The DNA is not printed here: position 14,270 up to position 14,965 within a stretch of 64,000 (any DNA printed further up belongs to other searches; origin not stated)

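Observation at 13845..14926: GC-rich VOC/glyoxalase gene bracketed by an 11-bp direct repeat of the tRNA-Ala 3' end: likely decayed integration islet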

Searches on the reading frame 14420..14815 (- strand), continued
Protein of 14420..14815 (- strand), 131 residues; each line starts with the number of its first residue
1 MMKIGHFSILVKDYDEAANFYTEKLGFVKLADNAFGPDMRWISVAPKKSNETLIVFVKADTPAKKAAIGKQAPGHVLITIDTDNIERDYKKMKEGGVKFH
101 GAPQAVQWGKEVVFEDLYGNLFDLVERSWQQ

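Call 66: search_solved_structures(query=window:14420-14815:-, max_evalue=0.001, show_alignments=1)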
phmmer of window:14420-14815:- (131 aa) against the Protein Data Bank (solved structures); distinct sequences matched with E-value up to 0.001: 12.
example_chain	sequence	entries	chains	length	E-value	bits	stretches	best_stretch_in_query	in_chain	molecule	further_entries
4hc5_A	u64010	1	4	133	2.3e-14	56.8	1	7-126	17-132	Glyoxalase/bleomycin resistance protein/dioxygenase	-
5uhj_A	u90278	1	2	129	1.6e-13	54.1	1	3-126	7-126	Glyoxalase/bleomycin resisance protein/dioxygenase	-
5umq_A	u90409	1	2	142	2.3e-13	53.6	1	3-126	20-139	Glyoxalase/bleomycin resisance protein/dioxygenase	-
6cky_A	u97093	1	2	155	6.5e-13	52.2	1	3-125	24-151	Glyoxalase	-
5ump_A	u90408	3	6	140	3.2e-12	49.9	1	5-126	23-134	Glyoxalase/bleomycin resisance protein/dioxygenase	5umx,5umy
5w27_A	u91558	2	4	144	3.5e-12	49.8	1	5-126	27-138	Glyoxalase/bleomycin resisance protein/dioxygenase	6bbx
5ujp_A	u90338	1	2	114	5.1e-12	49.3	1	7-124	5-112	Glyoxalase/bleomycin resisance protein/dioxygenase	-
5umw_A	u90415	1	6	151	1.1e-11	48.1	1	3-126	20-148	Glyoxalase/bleomycin resisance protein/dioxygenase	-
4g6x_A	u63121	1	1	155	3.7e-09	40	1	2-127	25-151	Glyoxalase/bleomycin resistance protein/dioxygenase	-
2p25_A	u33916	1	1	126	0.0001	25.7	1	3-98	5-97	Glyoxalase family protein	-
7wb2_A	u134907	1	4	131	0.00084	22.7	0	3-128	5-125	ChaP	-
7w5e_A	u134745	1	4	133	0.0009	22.6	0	3-128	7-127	ChaP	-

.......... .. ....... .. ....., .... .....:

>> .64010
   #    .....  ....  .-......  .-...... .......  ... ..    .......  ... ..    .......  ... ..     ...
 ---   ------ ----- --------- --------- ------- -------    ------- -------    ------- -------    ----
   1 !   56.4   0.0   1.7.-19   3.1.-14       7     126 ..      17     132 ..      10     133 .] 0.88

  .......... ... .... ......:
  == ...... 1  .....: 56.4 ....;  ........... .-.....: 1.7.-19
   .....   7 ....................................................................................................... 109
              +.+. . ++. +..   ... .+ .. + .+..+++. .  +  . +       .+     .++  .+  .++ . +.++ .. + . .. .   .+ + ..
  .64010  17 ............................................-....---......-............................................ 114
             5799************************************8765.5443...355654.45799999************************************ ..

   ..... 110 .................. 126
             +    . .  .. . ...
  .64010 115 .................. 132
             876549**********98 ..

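Call 70: find_related_loci(query=window:14420-14815:-, collection=viral_contigs, flank=6000)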
Query window:14420-14815:- (131 aa) in viral_contigs; peptide patterns used: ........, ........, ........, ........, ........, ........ (x = any residue, [..] = any of these).
6 stretches matched a pattern, but none encodes a relative of the query by tblastn (E <= 1e-3).
